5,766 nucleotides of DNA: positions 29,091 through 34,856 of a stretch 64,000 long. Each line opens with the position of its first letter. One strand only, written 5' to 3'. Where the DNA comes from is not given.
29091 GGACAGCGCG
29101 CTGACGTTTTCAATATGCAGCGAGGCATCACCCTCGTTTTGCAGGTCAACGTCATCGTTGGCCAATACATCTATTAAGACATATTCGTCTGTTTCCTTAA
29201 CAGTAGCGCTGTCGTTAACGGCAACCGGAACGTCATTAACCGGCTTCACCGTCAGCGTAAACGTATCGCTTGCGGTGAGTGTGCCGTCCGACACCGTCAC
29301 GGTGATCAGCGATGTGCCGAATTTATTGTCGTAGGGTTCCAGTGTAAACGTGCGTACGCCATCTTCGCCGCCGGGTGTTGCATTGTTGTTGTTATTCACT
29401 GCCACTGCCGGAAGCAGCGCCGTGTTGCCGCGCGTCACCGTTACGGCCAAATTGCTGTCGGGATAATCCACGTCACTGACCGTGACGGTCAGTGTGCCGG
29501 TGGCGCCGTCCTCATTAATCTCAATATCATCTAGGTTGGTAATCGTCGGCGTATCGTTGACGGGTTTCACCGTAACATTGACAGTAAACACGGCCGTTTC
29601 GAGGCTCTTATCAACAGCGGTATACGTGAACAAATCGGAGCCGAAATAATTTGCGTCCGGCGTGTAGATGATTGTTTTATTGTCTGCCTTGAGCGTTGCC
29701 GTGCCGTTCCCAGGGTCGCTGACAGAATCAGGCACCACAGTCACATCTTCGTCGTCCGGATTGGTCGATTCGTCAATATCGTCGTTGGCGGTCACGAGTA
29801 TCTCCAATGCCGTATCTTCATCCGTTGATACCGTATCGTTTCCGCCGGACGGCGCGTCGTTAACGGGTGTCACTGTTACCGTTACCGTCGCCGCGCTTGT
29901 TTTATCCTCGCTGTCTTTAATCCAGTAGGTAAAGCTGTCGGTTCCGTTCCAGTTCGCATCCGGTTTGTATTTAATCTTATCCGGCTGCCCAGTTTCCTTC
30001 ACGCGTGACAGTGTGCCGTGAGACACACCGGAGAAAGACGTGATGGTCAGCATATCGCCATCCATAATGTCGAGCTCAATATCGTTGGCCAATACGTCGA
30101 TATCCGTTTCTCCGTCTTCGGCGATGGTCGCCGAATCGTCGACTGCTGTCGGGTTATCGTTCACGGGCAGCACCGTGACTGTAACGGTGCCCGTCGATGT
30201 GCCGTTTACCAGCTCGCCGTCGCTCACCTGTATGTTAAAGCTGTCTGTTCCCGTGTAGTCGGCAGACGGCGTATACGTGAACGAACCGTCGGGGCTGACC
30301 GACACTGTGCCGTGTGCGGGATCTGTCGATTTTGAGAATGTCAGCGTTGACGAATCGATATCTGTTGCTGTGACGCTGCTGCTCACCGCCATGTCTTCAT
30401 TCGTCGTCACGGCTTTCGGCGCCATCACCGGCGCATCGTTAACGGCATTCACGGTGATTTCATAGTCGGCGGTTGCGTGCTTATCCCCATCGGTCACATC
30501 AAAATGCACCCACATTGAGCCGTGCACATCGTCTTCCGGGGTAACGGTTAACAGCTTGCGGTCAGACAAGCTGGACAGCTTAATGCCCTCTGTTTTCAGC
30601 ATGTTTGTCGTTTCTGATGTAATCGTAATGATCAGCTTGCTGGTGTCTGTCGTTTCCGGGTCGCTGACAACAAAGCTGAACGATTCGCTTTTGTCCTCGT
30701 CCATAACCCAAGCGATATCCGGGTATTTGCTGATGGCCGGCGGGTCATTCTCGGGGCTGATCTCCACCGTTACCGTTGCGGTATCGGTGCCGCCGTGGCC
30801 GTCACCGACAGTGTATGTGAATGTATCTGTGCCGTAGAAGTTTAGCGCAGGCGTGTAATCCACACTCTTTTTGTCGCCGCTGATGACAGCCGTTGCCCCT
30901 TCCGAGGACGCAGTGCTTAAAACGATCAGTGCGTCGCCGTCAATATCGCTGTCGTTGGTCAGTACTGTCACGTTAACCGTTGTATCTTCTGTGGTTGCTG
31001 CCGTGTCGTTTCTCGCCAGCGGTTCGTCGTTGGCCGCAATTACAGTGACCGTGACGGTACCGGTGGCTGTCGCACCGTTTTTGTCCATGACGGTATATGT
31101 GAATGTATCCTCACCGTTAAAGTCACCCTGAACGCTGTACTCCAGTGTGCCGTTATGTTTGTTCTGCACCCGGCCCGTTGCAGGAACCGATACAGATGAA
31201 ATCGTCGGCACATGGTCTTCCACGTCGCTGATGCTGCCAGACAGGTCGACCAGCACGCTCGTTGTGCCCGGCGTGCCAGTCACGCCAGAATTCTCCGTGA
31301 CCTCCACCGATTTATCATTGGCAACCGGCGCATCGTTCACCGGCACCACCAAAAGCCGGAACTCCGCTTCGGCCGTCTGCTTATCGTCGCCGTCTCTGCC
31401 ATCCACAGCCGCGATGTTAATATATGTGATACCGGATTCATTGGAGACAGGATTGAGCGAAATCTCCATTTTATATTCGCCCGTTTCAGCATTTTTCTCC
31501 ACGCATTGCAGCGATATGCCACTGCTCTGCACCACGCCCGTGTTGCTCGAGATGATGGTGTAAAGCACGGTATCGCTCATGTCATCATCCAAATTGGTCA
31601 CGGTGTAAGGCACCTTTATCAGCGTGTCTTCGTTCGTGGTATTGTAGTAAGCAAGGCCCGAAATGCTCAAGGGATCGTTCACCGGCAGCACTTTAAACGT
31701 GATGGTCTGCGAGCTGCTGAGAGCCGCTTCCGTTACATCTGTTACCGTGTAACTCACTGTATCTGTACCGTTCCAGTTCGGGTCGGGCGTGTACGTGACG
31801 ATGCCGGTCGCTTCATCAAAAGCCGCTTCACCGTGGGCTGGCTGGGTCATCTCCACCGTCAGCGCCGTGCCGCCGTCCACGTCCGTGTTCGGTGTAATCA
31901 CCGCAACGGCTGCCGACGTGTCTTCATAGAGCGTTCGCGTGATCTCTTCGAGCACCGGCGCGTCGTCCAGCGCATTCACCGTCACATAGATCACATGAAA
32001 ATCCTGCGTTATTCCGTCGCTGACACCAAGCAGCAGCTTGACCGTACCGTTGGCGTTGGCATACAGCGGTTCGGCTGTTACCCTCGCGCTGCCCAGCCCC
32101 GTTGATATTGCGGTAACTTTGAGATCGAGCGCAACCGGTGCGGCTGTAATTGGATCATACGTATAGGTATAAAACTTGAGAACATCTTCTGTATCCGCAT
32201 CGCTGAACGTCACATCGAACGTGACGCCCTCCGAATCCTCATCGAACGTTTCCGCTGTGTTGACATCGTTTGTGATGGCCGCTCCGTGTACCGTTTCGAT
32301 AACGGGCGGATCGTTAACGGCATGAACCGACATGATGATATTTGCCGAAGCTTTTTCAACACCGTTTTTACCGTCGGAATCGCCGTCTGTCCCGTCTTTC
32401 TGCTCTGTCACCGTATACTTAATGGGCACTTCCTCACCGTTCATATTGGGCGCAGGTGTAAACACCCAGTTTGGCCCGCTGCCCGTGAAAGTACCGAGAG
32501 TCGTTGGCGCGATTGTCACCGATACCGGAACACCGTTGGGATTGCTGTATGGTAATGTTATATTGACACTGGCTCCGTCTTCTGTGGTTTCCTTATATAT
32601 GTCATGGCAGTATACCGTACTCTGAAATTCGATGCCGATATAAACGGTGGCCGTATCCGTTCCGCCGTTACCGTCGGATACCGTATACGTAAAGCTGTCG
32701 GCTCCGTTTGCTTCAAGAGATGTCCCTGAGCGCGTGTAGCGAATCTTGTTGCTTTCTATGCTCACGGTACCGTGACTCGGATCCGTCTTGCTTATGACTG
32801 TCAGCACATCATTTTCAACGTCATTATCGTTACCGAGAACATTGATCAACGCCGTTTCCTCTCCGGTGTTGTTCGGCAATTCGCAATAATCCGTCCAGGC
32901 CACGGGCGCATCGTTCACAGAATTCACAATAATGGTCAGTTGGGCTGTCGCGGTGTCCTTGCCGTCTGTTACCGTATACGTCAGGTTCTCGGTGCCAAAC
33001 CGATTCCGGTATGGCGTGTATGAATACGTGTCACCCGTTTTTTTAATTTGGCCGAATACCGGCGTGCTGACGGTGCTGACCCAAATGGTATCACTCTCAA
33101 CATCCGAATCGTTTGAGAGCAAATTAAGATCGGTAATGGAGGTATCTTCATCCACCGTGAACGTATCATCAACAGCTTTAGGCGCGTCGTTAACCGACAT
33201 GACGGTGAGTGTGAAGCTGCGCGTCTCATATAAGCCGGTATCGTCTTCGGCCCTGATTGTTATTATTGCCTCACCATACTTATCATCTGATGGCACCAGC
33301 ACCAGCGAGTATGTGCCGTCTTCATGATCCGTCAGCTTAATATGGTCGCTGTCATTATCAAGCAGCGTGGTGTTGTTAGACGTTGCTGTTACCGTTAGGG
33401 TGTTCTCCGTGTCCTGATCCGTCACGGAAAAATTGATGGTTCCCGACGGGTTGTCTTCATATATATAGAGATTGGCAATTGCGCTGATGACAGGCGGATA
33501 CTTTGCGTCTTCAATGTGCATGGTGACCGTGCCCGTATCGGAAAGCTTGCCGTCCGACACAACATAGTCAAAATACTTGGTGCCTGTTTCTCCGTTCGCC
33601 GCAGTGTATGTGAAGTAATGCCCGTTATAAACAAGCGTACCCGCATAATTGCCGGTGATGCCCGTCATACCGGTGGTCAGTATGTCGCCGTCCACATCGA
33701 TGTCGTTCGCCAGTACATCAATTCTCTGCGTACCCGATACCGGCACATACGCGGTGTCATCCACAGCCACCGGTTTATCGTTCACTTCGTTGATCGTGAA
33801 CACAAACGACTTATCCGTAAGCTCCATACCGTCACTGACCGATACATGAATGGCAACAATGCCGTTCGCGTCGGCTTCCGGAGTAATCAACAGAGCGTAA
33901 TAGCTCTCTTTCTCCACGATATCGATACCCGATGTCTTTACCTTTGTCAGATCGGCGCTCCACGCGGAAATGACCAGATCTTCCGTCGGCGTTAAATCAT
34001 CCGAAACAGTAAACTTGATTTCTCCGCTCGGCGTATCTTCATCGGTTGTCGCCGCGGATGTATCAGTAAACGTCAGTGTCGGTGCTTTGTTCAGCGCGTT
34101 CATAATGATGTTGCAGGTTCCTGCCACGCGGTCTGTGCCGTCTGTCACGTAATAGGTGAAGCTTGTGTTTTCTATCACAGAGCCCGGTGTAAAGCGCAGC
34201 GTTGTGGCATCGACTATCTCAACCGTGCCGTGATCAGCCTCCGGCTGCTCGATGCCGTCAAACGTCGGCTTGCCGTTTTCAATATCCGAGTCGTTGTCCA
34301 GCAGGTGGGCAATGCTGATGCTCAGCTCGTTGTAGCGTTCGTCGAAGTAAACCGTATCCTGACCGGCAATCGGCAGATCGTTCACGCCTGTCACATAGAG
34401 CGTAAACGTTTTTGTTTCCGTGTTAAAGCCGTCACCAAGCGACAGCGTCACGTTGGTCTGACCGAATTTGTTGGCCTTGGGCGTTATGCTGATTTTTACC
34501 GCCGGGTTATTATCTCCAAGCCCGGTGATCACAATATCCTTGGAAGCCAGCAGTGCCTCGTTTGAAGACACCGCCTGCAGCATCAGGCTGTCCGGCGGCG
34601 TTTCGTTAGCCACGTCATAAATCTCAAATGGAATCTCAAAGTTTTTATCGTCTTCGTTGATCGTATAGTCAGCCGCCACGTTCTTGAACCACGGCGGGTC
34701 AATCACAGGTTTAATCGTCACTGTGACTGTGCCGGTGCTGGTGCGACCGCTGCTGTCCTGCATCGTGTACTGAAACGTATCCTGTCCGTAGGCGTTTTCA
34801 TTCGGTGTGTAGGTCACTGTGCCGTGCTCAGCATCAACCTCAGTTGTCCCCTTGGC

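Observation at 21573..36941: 5,122-aa single-ORF surface protein occupying a quarter of the window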

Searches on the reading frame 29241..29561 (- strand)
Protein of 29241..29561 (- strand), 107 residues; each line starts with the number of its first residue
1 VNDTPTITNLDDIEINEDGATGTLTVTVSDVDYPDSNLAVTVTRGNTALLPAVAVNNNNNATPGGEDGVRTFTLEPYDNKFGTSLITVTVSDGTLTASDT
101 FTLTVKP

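Call 13: search_protein_families(library=pfam, proteins=[window:29241-29561:-], max_evalue=10)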
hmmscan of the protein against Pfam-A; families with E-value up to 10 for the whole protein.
seq(107 aa): 6 families
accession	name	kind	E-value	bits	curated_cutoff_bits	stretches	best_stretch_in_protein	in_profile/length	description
PF17963.7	Big_9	-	2e-06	29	23.6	1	2-104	1-89/89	Bacterial Ig domain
PF17892.7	Cadherin_5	-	0.068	13.5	26.5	1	1-105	1-97/98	Cadherin-like domain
PF04200.17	Lipoprotein_17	-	0.15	12.8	22.4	1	51-104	31-80/84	Lipoprotein associated domain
PF19079.5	CFSR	-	0.19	12.4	27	1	65-97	1-32/49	Collagen-flanked surface repeat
PF12733.13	Cadherin-like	-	0.24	12.3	24.2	1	23-105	15-86/89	Cadherin-like beta sandwich domain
PF13004.13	BACON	-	0.48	10.9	25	1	16-43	33-59/61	Putative binding domain, N-terminal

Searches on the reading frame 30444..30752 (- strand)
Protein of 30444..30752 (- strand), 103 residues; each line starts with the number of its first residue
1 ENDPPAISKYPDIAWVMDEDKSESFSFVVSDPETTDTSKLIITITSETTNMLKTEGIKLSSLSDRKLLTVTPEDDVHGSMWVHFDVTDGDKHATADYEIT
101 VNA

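Call 13: search_protein_families(library=pfam, proteins=[window:30444-30752:-], max_evalue=10)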
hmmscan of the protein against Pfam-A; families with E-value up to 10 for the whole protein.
seq(103 aa): 3 families
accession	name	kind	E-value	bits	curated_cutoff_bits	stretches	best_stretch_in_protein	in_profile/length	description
PF17963.7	Big_9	-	2.6e-06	28.7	23.6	1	2-100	1-89/89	Bacterial Ig domain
PF19755.4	DUF6242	-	3.5e-05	24.2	29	1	32-102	50-119/217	Domain of unknown function (DUF6242)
PF17892.7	Cadherin_5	-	0.00016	21.9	26.5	1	67-102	62-98/98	Cadherin-like domain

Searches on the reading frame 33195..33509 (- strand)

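Call 13: search_protein_families(library=pfam, proteins=[window:33195-33509:-], max_evalue=10)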
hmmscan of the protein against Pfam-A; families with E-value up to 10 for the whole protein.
seq(105 aa): 8 families
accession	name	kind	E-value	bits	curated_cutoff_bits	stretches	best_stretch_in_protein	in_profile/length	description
PF17137.9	DUF5110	-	9.2e-05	22.9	27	2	17-47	25-55/71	Domain of unknown function (DUF5110)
PF17963.7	Big_9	-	0.00042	21.6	23.6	1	5-102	3-89/89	Bacterial Ig domain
PF17892.7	Cadherin_5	-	0.0022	18.2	26.5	1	27-103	31-97/98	Cadherin-like domain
PF09134.16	Invasin_D3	-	0.01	16.8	33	1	22-86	20-81/98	Invasin, domain 3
PF04200.17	Lipoprotein_17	-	0.023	15.4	22.4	1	9-101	3-79/84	Lipoprotein associated domain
PF13004.13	BACON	-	0.04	14.3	25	1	71-105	14-47/61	Putative binding domain, N-terminal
PF13648.12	Lipocalin_4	-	0.18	13.2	22.4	1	23-102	14-83/89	Lipocalin-like domain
PF05345.18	He_PIG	-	0.23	12.4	24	0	65-103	63-95/96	Putative Ig domain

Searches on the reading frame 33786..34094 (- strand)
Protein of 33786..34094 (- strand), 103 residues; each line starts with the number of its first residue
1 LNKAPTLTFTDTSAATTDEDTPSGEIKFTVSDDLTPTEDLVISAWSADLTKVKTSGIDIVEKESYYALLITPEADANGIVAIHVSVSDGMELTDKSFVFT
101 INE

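Call 13: search_protein_families(library=pfam, proteins=[window:33786-34094:-], max_evalue=10)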
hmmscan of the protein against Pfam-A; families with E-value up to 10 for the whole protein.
seq(103 aa): 3 families
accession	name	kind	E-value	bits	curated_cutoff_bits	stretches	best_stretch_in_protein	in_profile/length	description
PF17963.7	Big_9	-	0.00015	23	23.6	1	2-97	1-85/89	Bacterial Ig domain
PF17892.7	Cadherin_5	-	0.00019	21.6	26.5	1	2-96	2-92/98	Cadherin-like domain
PF16570.11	GramPos_pilinD3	-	0.051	14.7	27.2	1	5-83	35-120/162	Gram-positive pilin backbone subunit 3, Cna-B-like domain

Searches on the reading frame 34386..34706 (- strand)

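Call 13: search_protein_families(library=pfam, proteins=[window:34386-34706:-], max_evalue=10)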
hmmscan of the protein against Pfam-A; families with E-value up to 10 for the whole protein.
seq(107 aa): 1 family
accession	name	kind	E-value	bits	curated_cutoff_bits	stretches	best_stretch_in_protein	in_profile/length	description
PF17963.7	Big_9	-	0.00058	21.1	23.6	1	3-102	2-87/89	Bacterial Ig domain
